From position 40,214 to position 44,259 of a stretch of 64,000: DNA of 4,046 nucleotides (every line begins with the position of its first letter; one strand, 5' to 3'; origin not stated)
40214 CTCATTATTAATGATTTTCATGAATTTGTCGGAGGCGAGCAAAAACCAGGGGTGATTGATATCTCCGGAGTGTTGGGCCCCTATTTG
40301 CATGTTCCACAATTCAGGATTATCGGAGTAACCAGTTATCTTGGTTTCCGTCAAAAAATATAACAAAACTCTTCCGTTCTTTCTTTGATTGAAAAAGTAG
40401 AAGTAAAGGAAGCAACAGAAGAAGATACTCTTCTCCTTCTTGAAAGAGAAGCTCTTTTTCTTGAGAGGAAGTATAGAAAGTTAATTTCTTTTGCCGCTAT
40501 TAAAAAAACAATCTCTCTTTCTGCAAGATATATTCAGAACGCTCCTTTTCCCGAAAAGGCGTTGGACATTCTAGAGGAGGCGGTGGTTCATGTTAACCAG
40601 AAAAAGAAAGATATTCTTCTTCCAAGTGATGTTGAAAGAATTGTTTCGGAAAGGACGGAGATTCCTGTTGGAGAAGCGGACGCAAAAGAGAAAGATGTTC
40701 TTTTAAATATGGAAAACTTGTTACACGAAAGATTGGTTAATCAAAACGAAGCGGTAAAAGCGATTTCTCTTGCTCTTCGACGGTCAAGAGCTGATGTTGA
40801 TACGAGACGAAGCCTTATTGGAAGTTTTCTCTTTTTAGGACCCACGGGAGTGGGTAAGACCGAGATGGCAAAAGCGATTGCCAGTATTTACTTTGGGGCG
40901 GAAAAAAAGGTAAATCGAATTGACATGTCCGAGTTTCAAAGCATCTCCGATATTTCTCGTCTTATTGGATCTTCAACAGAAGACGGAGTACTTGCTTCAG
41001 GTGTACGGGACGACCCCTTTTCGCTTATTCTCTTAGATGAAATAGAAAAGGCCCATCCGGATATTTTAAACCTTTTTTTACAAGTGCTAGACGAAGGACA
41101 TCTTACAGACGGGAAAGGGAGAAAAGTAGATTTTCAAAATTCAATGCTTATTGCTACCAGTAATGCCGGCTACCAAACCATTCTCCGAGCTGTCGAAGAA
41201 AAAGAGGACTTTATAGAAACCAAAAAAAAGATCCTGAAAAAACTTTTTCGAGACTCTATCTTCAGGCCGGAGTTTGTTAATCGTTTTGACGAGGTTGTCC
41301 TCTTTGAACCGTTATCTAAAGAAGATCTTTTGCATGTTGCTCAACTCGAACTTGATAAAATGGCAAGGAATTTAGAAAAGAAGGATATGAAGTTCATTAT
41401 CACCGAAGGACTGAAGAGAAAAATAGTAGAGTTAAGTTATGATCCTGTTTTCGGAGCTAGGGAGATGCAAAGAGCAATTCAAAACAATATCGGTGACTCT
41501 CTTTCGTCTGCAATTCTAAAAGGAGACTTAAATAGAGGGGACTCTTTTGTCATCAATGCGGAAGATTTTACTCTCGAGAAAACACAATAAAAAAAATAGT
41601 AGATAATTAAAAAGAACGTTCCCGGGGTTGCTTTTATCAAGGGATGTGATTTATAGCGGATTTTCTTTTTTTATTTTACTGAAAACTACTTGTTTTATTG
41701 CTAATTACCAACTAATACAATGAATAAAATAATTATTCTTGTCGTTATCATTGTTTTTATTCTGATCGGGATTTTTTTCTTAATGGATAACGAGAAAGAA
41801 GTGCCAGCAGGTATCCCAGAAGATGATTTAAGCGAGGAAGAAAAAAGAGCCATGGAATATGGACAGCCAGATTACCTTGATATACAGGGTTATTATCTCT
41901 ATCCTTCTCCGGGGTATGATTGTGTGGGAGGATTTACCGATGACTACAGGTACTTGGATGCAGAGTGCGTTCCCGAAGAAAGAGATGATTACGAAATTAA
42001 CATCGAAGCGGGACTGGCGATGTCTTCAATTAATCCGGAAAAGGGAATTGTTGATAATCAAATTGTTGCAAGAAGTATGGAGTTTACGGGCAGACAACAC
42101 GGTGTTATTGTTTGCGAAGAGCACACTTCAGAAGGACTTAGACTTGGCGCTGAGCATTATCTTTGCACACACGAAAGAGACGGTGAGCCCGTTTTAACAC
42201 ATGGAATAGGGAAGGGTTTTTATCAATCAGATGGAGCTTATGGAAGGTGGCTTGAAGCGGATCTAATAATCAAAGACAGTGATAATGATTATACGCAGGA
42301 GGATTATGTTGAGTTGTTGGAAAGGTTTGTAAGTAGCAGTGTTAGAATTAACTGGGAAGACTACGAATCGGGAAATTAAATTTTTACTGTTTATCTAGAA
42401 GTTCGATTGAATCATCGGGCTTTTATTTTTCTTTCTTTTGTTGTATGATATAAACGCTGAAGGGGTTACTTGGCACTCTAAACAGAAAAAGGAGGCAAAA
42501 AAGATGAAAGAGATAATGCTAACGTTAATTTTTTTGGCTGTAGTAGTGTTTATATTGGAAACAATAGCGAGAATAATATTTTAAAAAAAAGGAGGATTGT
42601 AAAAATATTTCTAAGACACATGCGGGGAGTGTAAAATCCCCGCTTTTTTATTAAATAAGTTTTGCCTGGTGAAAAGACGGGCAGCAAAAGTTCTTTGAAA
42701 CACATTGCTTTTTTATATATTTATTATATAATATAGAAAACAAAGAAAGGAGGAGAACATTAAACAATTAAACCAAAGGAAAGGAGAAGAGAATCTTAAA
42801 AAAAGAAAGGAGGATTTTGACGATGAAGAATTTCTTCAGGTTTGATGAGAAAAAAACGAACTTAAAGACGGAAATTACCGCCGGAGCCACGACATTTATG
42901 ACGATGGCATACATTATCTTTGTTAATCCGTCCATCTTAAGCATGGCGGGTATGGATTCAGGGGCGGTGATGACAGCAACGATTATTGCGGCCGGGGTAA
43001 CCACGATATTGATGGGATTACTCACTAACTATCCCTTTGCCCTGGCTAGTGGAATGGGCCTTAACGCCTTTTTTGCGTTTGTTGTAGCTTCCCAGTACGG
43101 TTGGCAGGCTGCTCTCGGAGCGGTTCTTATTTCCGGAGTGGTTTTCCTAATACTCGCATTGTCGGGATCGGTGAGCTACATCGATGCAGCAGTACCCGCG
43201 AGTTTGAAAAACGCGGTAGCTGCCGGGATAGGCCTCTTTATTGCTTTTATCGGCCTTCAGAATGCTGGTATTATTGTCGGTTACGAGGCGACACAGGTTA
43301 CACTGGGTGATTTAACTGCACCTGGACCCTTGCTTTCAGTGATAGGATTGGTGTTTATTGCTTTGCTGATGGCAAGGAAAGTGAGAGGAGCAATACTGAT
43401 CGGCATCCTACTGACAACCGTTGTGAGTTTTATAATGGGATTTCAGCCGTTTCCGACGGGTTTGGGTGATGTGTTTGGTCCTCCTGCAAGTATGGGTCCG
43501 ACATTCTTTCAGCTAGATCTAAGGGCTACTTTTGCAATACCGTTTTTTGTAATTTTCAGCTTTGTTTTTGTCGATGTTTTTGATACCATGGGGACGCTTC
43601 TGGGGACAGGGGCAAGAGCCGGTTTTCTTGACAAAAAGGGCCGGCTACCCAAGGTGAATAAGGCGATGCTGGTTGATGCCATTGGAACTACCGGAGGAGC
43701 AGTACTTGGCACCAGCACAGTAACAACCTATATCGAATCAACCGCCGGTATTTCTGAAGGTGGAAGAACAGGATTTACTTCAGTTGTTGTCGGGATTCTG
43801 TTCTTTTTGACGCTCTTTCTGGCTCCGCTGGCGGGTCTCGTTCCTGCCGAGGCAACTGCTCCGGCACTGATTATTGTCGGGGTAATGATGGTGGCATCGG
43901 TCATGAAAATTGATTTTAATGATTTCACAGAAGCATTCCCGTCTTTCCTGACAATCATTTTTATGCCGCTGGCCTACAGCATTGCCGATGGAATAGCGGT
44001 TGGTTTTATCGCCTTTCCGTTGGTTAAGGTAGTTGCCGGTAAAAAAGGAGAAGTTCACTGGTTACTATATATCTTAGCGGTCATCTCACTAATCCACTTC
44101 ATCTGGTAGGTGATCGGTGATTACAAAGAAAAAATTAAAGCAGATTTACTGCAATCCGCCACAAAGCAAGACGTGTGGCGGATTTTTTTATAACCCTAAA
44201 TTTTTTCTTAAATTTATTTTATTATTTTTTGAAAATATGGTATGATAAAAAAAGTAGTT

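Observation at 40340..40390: Second in-frame TAA at a conserved Glu position (Clp-like ATPase), the same pattern as gatB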

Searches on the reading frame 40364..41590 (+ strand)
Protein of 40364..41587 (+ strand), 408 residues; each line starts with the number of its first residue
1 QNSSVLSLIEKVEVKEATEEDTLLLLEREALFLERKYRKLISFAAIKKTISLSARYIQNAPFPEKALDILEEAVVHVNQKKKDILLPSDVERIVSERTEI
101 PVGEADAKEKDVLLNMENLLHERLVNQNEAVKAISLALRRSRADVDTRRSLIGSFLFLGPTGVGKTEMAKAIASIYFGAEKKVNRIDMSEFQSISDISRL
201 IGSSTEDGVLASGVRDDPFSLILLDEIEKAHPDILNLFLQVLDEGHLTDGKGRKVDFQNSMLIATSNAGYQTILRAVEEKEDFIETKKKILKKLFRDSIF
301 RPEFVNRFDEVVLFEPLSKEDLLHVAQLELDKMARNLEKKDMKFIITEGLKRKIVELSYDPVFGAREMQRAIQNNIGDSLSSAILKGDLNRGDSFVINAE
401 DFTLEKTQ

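Call 7: search_protein_families(library=pfam, proteins=[window:40364-41587:+], max_evalue=0.01)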
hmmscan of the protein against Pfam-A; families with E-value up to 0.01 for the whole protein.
window:40364-41587:+ (408 aa): 12 families
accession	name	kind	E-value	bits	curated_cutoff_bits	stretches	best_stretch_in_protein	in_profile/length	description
PF07724.20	AAA_2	-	7.1e-46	156.7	27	1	152-311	3-166/166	AAA domain (Cdc48 subfamily)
PF10431.15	ClpB_D2-small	-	3e-20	72.5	21.9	1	317-395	1-79/81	C-terminal, D2-small domain, of ClpB protein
PF07728.20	AAA_5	-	1.9e-13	51.1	22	1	155-270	2-125/139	AAA domain (dynein-related subfamily)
PF00004.35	AAA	-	2.2e-08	35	21.2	1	156-277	2-118/131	ATPase family associated with various cellular activities (AAA)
PF17871.7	AAA_lid_9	-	4.2e-08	33.5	22.8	1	19-99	2-80/104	AAA lid domain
PF00158.32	Sigma54_activat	-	0.0007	19.7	20.2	1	154-278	24-153/168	Sigma-54 interaction domain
PF01078.27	Mg_chelatase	-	0.0015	18.4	20.3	0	154-196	24-65/207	Magnesium chelatase, subunit ChlI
PF13479.12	AAA_24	-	0.0016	18.7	27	1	156-244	6-90/195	AAA domain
PF20030.5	bpMoxR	-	0.0018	17.9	27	1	155-267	34-145/205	MoxR domain in the MoxR-vWA-beta-propeller ternary systems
PF07726.17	AAA_3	-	0.003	17.9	27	1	158-268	5-112/131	ATPase family associated with various cellular activities (AAA)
PF01695.23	IstB_IS21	-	0.0066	16.4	24.1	0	155-242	95-179/238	IstB-like ATP binding protein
PF05496.18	RuvB_N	-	0.0075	16.5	27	0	124-174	9-55/159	Holliday junction DNA helicase RuvB P-loop domain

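Call 15: find_encoding_contigs(protein=window:40385-41590:+, flank=10000, max_places=10)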
Protein window:40385-41590:+ (401 aa): no gene with exactly this product is on record in the collection.

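Call 57: search_protein_families(library=ncbifam, proteins=[P0138], max_evalue=0.00001)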
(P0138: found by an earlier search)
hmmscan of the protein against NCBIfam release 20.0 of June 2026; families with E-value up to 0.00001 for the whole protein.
P0138 (761 aa): 10 families
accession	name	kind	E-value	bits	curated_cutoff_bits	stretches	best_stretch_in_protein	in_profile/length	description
TIGR03346.1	chaperone_ClpB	equivalog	1.4e-132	443.8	1232.1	2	440-757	530-850/853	ATP-dependent chaperone ClpB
TIGR02639.1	ClpA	equivalog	1.2e-117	394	993.15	1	102-750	82-732/734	ATP-dependent Clp protease ATP-binding subunit ClpA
NF008118.0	PRK10865.1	equivalog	2e-116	389.9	1417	2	442-754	535-850/857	ATP-dependent chaperone ClpB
NF033606.1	heat_AAA_ClpK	exception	1.8e-107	360.4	1900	2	442-752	580-898/949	heat shock survival AAA family ATPase ClpK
NF033607.0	disagg_AAA_ClpG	exception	1.8e-107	360.4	1900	2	441-748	558-872/932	AAA family protein disaggregase ClpG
TIGR03345.1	VI_ClpV1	equivalog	3.7e-103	346.4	884.95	2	442-740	533-838/852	type VI secretion system ATPase TssH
NF008263.0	PRK11034.1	equivalog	3.5e-84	283.1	1350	1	189-753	167-736/758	ATP-dependent Clp protease ATP-binding subunit ClpA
NF003229.0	PRK04195.1-5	equivalog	3.7e-07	29.2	280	1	477-640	19-163/413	replication factor C large subunit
NF001679.0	PRK00440.1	equivalog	5.2e-07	29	303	0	505-582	39-114/322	replication factor C small subunit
NF003745.1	PRK05342.1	equivalog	3.4e-06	26.2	359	0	467-528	63-132/418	ATP-dependent Clp protease ATP-binding subunit ClpX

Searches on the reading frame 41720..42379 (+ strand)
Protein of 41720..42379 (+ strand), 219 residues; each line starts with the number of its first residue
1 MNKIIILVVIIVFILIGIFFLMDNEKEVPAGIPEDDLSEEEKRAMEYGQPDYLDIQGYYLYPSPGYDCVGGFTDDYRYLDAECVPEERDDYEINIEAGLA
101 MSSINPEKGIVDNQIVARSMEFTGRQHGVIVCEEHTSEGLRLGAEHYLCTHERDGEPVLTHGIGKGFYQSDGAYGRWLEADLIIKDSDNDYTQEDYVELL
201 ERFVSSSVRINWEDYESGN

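Call 13: find_encoding_contigs(protein=window:41720-42379:+, flank=10000, max_places=10)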
Protein window:41720-42379:+ (219 aa): 2 contigs read that carry it; 2 places shown.
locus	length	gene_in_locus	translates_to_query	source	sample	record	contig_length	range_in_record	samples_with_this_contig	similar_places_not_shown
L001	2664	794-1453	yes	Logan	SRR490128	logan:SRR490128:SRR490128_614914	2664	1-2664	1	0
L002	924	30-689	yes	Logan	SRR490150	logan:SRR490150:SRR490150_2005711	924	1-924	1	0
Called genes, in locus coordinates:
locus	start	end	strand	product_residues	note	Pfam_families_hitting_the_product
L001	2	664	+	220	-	?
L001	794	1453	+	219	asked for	-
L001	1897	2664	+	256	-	?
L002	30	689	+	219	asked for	-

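Call 57: search_protein_families(library=ncbifam, proteins=[P0138], max_evalue=0.00001)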
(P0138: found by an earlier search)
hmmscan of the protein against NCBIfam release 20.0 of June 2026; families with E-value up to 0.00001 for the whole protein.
P0138 (761 aa): 10 families
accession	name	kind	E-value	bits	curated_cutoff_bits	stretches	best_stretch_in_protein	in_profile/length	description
TIGR03346.1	chaperone_ClpB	equivalog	1.4e-132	443.8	1232.1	2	440-757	530-850/853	ATP-dependent chaperone ClpB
TIGR02639.1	ClpA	equivalog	1.2e-117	394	993.15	1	102-750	82-732/734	ATP-dependent Clp protease ATP-binding subunit ClpA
NF008118.0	PRK10865.1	equivalog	2e-116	389.9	1417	2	442-754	535-850/857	ATP-dependent chaperone ClpB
NF033606.1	heat_AAA_ClpK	exception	1.8e-107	360.4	1900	2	442-752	580-898/949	heat shock survival AAA family ATPase ClpK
NF033607.0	disagg_AAA_ClpG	exception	1.8e-107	360.4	1900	2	441-748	558-872/932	AAA family protein disaggregase ClpG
TIGR03345.1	VI_ClpV1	equivalog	3.7e-103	346.4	884.95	2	442-740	533-838/852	type VI secretion system ATPase TssH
NF008263.0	PRK11034.1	equivalog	3.5e-84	283.1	1350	1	189-753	167-736/758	ATP-dependent Clp protease ATP-binding subunit ClpA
NF003229.0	PRK04195.1-5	equivalog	3.7e-07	29.2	280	1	477-640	19-163/413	replication factor C large subunit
NF001679.0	PRK00440.1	equivalog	5.2e-07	29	303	0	505-582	39-114/322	replication factor C small subunit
NF003745.1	PRK05342.1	equivalog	3.4e-06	26.2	359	0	467-528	63-132/418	ATP-dependent Clp protease ATP-binding subunit ClpX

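Call 59: search_protein_families(library=pfam, proteins=[window:41720-42379:+], max_evalue=0.001)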
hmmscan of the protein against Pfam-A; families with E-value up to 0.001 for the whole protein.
window:41720-42379:+ (219 aa): 0 families

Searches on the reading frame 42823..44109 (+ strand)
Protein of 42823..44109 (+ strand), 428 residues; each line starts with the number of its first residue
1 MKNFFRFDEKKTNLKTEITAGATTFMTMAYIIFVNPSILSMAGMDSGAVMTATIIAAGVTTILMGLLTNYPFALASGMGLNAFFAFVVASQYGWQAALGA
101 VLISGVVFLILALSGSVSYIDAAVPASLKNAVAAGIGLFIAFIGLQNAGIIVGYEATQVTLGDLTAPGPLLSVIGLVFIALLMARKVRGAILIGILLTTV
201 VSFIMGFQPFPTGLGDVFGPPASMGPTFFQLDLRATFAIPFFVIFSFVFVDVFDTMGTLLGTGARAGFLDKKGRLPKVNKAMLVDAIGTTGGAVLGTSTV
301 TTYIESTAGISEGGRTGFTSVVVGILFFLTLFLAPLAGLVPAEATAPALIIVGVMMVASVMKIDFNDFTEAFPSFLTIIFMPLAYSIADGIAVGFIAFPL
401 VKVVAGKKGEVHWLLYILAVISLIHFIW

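Call 45: find_encoding_contigs(protein=window:42823-44109:+, flank=10000, max_places=10)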
Protein window:42823-44109:+ (428 aa): no gene with exactly this product is on record in the collection.
